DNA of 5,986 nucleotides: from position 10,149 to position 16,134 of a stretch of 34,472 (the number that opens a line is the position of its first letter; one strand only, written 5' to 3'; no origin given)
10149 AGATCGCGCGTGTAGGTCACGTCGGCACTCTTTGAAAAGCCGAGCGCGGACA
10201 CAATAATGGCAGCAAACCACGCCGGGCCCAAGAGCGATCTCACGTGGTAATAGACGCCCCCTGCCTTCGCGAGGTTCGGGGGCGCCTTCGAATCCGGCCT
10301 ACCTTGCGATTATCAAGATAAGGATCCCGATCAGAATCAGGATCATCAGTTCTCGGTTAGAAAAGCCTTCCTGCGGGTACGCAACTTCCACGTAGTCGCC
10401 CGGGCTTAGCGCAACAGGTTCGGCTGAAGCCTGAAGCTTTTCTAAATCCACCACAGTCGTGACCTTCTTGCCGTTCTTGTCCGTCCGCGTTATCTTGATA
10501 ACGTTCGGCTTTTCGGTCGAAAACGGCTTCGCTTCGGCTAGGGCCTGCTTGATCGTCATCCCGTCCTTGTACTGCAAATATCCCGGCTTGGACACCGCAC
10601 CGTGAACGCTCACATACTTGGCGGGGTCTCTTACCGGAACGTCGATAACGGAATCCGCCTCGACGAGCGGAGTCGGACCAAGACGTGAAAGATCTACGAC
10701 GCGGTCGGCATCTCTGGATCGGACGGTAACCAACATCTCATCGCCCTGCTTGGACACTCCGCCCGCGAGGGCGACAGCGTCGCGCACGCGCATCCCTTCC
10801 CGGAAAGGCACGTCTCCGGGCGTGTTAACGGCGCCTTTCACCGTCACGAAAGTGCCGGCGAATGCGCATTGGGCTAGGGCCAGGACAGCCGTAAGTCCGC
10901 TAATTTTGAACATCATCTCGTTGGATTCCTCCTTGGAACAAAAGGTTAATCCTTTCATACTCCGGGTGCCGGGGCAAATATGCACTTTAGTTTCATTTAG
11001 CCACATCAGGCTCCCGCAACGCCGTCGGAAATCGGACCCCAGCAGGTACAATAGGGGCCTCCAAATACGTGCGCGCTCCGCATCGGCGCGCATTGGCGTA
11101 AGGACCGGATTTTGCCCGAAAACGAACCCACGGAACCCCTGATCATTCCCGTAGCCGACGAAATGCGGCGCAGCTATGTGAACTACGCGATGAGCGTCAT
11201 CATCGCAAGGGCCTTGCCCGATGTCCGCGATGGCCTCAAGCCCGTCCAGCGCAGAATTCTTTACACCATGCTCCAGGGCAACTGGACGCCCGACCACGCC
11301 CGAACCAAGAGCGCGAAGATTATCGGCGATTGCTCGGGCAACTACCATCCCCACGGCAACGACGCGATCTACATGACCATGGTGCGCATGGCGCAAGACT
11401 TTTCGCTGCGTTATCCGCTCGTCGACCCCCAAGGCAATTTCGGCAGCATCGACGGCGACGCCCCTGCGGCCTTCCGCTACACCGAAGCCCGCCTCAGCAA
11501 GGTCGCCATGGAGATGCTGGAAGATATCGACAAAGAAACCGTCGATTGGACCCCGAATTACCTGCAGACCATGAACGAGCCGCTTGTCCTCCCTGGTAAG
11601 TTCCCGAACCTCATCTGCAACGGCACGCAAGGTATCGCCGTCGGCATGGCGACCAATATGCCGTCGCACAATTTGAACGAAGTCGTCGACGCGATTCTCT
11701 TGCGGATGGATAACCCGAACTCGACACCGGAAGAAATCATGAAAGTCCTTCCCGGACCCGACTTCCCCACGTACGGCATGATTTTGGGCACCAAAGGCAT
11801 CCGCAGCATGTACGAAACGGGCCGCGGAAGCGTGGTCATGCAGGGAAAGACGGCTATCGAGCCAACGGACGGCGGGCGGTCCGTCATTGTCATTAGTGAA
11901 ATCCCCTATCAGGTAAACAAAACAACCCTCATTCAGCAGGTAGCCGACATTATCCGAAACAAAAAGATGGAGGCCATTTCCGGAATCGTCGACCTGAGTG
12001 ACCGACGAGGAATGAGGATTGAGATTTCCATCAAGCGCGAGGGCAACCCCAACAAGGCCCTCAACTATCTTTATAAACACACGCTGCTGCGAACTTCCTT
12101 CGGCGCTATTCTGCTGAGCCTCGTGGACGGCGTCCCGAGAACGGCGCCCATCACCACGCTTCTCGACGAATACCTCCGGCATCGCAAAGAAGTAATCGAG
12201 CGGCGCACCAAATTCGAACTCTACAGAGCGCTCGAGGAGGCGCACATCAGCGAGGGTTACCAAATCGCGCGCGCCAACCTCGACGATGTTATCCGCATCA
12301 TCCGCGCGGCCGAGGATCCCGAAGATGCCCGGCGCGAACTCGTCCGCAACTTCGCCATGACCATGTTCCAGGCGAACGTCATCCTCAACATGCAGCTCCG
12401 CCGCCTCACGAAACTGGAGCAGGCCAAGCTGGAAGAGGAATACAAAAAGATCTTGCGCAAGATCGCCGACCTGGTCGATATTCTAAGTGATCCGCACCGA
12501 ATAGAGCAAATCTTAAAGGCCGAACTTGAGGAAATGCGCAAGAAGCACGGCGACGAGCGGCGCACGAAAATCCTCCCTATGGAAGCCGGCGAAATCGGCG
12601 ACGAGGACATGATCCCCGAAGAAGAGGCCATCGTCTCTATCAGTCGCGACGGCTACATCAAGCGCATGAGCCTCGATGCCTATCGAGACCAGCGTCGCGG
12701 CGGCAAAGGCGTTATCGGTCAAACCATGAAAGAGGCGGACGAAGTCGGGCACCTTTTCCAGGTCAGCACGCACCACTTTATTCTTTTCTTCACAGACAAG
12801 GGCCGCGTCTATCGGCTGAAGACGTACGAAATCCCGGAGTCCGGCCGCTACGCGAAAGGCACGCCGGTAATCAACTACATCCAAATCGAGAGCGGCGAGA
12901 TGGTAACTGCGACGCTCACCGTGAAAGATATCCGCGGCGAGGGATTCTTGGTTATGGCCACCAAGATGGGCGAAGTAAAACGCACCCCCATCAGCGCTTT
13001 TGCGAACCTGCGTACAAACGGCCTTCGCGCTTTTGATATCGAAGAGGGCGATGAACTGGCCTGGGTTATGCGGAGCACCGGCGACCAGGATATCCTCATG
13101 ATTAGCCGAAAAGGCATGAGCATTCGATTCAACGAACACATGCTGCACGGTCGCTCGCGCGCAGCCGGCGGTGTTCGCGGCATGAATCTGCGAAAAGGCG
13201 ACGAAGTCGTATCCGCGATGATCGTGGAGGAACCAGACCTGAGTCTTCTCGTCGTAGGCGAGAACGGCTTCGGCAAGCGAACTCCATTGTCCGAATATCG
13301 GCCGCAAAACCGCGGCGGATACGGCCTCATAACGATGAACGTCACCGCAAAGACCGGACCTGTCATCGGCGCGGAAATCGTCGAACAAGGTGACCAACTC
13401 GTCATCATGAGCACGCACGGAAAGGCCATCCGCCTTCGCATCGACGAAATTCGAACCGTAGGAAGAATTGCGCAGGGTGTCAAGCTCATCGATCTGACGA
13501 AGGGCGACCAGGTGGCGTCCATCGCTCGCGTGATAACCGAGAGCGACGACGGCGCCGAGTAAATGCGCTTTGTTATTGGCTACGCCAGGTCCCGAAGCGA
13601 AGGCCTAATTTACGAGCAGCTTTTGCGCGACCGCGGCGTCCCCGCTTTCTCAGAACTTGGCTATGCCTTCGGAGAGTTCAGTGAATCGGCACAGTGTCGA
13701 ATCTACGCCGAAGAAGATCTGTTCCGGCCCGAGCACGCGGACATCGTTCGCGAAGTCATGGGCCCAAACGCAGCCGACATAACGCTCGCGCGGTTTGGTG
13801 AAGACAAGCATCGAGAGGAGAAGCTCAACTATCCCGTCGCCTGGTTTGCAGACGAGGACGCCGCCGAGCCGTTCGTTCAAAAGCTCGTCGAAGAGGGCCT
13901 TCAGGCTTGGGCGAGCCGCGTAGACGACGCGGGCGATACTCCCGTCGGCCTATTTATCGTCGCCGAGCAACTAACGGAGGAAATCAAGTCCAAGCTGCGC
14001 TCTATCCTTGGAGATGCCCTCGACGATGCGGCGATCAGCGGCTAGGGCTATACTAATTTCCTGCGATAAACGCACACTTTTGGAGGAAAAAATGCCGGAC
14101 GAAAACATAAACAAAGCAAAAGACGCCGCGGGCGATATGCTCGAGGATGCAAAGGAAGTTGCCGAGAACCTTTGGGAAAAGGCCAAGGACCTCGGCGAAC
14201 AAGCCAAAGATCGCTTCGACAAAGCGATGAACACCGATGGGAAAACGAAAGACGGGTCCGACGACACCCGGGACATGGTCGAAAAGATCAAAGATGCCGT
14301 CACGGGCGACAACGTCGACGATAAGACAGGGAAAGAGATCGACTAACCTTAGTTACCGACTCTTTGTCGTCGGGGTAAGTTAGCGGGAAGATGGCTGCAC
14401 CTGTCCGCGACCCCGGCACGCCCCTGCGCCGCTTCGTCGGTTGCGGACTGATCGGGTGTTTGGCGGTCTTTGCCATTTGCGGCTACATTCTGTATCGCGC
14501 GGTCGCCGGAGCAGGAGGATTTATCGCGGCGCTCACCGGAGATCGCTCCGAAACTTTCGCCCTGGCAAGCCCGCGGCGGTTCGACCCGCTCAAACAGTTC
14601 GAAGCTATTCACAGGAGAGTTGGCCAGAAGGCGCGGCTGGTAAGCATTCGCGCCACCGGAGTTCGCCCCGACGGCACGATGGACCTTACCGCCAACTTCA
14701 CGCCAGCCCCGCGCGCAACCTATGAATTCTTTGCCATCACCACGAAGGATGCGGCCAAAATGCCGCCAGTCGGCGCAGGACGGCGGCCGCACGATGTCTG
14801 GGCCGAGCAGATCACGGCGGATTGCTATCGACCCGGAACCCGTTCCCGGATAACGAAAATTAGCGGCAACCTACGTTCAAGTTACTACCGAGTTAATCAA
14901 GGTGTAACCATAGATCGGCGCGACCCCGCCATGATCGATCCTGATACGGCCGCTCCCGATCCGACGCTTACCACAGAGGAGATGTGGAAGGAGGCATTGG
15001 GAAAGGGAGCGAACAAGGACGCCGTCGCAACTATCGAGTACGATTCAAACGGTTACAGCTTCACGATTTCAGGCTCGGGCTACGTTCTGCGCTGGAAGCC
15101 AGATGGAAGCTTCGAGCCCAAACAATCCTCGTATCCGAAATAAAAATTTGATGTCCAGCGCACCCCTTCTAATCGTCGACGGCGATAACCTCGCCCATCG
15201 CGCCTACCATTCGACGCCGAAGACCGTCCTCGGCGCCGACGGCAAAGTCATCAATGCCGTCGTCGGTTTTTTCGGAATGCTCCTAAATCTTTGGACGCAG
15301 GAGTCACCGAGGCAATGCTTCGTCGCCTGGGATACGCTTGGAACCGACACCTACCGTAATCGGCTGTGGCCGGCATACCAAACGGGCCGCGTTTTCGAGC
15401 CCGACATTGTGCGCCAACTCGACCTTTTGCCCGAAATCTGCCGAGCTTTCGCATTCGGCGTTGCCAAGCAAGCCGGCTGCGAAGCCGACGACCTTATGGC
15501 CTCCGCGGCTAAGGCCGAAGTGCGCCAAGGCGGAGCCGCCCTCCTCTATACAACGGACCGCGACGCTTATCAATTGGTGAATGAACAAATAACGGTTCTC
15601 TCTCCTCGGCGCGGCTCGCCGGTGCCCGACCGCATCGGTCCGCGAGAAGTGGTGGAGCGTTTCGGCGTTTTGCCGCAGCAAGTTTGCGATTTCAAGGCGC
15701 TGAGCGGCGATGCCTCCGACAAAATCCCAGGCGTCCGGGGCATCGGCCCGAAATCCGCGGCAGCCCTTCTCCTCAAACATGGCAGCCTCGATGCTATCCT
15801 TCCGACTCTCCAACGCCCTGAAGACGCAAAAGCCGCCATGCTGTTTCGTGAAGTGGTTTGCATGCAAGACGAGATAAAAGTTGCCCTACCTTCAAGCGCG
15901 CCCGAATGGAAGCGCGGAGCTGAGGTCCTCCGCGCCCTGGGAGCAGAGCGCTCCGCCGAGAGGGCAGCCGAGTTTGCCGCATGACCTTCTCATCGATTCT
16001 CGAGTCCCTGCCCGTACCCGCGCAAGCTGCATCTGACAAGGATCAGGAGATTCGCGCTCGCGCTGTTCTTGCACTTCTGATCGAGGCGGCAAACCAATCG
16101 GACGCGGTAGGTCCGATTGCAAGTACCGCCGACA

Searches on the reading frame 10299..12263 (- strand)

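Call 9: search_protein_families(library=pfam, proteins=[window:10299-12263:-], max_evalue=0.001)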
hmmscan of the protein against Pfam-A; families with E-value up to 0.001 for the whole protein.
window:10299-12263:- (654 aa): 2 families
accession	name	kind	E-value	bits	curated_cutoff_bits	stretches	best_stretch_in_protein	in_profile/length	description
PF10531.15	SLBB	-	9.9e-18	64.2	27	2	473-516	2-45/55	SLBB domain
PF22461.2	SLBB_2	-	5.4e-13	49.3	27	2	473-526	3-58/79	SLBB domain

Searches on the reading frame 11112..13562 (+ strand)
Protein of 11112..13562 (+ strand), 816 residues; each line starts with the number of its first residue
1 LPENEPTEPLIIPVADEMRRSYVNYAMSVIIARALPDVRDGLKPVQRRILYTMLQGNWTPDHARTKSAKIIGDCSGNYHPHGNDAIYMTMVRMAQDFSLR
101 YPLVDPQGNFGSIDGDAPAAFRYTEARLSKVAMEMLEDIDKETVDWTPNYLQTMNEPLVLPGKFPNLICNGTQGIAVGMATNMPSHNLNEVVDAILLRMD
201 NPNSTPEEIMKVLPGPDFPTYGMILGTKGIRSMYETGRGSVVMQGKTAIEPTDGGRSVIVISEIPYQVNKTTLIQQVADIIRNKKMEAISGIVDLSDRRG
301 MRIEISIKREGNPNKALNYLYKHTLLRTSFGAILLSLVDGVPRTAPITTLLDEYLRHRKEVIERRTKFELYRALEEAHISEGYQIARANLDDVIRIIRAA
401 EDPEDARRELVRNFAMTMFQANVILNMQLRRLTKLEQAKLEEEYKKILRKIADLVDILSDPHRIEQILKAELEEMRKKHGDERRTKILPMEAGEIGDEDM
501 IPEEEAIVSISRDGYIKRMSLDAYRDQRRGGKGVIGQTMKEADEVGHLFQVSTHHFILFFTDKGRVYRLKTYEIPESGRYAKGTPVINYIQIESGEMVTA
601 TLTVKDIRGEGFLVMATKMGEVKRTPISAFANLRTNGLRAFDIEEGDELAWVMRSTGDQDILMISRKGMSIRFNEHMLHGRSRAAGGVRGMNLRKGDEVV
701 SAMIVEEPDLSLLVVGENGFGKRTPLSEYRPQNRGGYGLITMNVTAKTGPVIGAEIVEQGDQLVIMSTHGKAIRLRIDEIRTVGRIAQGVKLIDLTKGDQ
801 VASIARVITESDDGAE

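Call 9: search_protein_families(library=pfam, proteins=[window:11112-13562:+], max_evalue=0.001)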
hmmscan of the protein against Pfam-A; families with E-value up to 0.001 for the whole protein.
window:11112-13562:+ (816 aa): 2 families
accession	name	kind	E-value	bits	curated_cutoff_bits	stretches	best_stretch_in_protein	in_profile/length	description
PF00521.26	DNA_topoisoIV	-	4.5e-151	504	31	1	33-472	1-431/432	DNA gyrase/topoisomerase IV, subunit A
PF03989.18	DNA_gyraseA_C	-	2.9e-67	222.3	27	6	761-807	1-47/48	DNA gyrase C-terminal domain, beta-propeller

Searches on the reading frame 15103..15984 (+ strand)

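Call 9: search_protein_families(library=pfam, proteins=[window:15103-15984:+], max_evalue=0.001)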
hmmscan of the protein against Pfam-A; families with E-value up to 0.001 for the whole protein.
window:15103-15984:+ (293 aa): 2 families
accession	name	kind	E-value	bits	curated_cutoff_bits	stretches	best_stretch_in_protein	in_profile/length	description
PF02739.22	5_3_exonuc_N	-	1.9e-36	125.7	34.3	1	22-188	2-164/164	5'-3' exonuclease, N-terminal resolvase-like domain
PF01367.25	5_3_exonuc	-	1.1e-16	61.5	40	1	190-243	2-55/97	5'-3' exonuclease, C-terminal SAM fold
